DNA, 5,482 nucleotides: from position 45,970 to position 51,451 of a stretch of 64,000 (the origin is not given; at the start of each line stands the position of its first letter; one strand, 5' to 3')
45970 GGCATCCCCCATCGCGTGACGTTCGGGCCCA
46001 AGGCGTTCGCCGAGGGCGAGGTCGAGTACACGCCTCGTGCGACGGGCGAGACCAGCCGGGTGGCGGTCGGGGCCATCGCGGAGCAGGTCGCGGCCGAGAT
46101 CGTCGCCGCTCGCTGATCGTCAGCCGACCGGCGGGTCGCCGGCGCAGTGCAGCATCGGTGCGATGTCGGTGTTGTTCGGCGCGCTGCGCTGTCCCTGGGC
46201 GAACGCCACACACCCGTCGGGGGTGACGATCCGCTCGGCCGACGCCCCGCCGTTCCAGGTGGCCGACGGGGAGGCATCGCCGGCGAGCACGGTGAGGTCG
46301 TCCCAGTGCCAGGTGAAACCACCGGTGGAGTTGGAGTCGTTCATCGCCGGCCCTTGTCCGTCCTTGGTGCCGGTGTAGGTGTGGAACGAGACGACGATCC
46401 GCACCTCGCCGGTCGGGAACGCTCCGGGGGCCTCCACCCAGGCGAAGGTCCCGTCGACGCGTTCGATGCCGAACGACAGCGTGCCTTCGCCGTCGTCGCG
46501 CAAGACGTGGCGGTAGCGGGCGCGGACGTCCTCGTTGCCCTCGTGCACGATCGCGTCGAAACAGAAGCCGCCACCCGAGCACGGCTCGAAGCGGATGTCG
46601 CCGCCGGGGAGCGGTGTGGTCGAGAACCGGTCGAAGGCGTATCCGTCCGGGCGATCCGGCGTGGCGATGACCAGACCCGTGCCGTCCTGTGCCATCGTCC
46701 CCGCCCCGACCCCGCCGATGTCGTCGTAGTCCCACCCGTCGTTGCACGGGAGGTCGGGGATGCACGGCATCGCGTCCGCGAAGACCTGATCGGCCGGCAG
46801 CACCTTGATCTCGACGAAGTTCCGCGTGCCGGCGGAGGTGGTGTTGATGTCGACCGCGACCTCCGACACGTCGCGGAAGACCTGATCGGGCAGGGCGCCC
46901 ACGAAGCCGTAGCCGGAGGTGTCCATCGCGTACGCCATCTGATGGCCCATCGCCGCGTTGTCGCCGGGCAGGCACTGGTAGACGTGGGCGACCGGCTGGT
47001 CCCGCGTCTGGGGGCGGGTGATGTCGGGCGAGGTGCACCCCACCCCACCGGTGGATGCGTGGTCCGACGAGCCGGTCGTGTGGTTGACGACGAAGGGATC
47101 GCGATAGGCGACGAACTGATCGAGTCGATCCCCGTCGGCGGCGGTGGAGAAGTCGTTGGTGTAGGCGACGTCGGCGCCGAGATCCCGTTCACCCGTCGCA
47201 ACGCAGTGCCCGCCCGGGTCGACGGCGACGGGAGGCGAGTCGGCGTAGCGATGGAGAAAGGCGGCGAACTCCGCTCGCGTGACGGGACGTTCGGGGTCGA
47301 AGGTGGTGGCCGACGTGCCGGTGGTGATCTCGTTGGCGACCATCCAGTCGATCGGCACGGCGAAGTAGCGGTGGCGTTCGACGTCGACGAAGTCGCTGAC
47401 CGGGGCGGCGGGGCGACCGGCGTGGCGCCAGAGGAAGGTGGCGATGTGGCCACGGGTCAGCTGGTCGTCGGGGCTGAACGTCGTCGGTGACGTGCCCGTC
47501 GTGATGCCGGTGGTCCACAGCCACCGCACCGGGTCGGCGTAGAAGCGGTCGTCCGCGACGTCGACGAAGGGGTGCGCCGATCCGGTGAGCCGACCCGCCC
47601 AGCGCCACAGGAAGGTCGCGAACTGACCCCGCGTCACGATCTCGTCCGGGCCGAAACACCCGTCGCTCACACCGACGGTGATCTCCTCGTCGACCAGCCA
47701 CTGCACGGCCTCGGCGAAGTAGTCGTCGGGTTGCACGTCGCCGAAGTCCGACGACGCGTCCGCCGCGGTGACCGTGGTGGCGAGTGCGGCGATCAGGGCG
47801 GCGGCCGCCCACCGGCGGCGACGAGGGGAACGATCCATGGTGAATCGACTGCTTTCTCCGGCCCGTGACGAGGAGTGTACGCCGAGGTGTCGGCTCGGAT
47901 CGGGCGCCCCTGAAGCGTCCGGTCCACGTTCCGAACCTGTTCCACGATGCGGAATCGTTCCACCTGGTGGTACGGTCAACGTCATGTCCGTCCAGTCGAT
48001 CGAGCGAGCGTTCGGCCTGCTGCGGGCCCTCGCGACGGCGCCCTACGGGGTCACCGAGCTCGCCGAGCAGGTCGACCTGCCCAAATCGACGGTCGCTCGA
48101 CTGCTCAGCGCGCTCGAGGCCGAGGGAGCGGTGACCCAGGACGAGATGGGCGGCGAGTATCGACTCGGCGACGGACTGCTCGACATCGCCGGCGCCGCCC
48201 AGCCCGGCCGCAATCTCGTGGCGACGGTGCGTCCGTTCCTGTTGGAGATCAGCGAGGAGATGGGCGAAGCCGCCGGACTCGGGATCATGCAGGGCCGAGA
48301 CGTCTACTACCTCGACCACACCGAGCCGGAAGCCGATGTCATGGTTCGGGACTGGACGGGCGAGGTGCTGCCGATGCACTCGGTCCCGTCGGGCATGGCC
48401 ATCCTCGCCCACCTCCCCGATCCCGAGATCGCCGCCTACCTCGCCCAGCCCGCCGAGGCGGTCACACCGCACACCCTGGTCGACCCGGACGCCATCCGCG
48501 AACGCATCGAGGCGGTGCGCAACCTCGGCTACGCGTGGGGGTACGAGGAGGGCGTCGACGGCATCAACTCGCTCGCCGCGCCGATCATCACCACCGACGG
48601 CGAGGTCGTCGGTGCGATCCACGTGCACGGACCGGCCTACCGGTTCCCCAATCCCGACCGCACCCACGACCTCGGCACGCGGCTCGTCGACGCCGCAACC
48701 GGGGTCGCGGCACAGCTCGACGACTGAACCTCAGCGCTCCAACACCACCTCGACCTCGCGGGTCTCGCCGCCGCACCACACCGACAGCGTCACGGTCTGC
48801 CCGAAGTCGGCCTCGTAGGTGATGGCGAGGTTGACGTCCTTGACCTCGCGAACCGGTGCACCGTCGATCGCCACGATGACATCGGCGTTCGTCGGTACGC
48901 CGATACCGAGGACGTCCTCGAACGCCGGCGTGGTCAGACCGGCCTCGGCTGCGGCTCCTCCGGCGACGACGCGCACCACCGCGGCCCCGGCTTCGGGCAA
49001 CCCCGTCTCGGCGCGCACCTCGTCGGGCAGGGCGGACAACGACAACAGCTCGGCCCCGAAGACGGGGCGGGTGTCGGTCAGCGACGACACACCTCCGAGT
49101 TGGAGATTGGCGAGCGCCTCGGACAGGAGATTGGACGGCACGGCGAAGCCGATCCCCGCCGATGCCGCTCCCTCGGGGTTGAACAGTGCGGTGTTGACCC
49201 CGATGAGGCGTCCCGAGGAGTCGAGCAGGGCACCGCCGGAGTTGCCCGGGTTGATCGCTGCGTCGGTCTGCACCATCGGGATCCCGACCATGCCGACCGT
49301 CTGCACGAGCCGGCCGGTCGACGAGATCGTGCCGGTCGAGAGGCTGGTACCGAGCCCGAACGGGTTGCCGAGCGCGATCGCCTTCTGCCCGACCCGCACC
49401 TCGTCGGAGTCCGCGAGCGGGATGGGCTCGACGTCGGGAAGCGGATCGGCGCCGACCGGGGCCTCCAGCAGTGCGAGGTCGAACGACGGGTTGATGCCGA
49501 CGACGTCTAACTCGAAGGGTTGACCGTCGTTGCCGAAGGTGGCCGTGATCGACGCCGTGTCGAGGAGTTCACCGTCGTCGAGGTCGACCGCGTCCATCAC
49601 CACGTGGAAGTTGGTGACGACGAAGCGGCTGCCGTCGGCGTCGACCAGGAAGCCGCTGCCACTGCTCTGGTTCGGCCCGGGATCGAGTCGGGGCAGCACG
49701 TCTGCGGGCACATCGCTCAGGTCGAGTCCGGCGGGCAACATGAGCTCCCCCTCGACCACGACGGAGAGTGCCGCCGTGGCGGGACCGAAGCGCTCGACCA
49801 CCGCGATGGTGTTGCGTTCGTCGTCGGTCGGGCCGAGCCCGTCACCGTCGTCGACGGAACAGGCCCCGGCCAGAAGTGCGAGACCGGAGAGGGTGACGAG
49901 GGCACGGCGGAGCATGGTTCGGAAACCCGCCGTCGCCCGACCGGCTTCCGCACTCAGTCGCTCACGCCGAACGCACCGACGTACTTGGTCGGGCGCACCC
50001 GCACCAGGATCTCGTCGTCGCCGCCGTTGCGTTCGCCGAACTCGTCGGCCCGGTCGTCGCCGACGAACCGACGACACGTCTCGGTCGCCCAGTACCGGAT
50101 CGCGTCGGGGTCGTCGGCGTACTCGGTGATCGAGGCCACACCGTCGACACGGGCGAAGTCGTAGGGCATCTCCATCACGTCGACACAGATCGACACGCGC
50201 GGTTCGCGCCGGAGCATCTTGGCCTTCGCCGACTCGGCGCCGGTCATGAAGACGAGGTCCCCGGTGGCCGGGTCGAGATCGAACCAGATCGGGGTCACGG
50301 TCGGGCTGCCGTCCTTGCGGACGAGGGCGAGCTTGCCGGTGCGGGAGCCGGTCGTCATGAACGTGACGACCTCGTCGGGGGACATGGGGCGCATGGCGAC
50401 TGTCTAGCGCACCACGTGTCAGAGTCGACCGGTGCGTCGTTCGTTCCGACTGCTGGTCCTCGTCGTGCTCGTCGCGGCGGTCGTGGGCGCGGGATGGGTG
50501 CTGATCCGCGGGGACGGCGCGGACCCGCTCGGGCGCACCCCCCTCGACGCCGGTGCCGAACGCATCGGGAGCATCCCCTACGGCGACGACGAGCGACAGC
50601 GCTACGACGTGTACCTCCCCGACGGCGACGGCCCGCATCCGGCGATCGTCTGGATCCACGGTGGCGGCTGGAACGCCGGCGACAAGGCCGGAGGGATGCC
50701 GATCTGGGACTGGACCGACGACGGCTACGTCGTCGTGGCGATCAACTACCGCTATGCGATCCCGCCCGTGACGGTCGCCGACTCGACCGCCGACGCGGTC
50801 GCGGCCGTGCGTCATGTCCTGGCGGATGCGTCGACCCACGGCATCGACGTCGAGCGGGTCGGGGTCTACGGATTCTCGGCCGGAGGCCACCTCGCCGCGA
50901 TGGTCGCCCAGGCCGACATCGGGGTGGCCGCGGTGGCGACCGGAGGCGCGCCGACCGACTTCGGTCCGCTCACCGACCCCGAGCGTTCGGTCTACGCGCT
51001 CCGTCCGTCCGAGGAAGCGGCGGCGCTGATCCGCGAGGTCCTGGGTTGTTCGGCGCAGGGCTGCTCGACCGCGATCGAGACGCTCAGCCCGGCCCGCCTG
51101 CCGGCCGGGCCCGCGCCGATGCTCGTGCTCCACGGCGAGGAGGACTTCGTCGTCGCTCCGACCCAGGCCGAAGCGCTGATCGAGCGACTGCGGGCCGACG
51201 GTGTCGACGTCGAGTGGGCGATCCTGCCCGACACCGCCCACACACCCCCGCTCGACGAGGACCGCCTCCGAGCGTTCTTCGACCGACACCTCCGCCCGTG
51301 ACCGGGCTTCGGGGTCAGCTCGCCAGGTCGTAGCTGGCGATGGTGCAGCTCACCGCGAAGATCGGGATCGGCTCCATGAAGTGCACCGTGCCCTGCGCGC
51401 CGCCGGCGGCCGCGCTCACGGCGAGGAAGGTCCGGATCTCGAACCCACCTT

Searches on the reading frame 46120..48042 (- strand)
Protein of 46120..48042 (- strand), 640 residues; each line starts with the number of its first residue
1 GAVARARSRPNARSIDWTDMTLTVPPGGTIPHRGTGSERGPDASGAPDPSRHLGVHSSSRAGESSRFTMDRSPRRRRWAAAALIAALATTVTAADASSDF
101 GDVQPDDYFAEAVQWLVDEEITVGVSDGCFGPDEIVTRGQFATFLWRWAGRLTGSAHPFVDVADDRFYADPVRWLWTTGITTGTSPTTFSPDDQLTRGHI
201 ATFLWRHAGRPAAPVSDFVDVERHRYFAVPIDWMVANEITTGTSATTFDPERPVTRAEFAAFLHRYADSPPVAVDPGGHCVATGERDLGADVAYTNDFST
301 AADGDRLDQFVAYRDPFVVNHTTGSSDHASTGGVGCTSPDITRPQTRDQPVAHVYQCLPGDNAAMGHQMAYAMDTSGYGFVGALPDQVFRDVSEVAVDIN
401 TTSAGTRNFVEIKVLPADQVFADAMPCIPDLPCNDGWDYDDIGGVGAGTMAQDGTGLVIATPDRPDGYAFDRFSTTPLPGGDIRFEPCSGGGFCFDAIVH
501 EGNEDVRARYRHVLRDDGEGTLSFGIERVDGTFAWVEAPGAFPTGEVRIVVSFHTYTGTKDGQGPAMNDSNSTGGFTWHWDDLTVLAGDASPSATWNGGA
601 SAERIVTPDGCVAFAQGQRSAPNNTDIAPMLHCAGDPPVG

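Call 44: search_protein_families(library=pfam, proteins=[window:46120-48042:-], max_evalue=0.00001)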
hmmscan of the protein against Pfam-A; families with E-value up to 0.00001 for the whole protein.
window:46120-48042:- (640 aa): 1 family
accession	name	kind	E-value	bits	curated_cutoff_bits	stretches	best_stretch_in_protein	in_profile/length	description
PF00395.25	SLH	-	1e-25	89.9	20.8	2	100-142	2-44/44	S-layer homology domain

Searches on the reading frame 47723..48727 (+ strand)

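Call 47: search_protein_families(library=pfam, proteins=[window:47723-48727:+], max_evalue=0.00001)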
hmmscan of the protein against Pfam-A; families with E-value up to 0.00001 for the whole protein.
window:47723-48727:+ (334 aa): 3 families
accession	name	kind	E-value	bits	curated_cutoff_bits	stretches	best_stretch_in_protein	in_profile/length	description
PF01614.24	IclR_C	-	1.8e-32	112.7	24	1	163-327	7-171/174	Bacterial transcriptional regulator IclR C-terminal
PF09339.16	HTH_IclR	-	4.5e-15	55.6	22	1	92-141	1-52/52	IclR helix-turn-helix domain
PF25213.1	HVO_A0261_N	-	1.1e-08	35.3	35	1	93-148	10-63/86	HVO_A0261 N-terminal domain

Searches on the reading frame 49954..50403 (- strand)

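Call 47: search_protein_families(library=pfam, proteins=[window:49954-50403:-], max_evalue=0.00001)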
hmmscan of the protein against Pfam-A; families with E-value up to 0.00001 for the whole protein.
window:49954-50403:- (149 aa): 1 family
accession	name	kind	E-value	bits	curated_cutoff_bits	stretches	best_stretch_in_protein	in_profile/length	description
PF01243.27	PNPOx_N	-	1.1e-12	48.8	28.1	1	10-121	3-98/120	Pyridoxamine 5'-phosphate oxidase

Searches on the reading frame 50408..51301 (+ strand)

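Call 47: search_protein_families(library=pfam, proteins=[window:50408-51301:+], max_evalue=0.00001)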
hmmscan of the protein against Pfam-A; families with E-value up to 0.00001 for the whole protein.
window:50408-51301:+ (297 aa): 5 families
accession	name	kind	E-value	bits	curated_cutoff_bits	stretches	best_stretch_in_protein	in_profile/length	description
PF20434.5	BD-FAE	-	2.9e-31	109.1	26.8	1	67-261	2-215/215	BD-FAE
PF07859.19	Abhydrolase_3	-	1.6e-15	57.9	25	1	80-278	1-206/210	alpha/beta hydrolase fold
PF00326.27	Peptidase_S9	-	3e-12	46.9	22.6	1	234-279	143-188/213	Prolyl oligopeptidase family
PF01738.24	DLH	-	2.1e-08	34.4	21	0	235-279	143-187/217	Dienelactone hydrolase family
PF12146.15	Hydrolase_4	-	2.2e-07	30.9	27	0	235-282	191-236/239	Serine aminopeptidase, S33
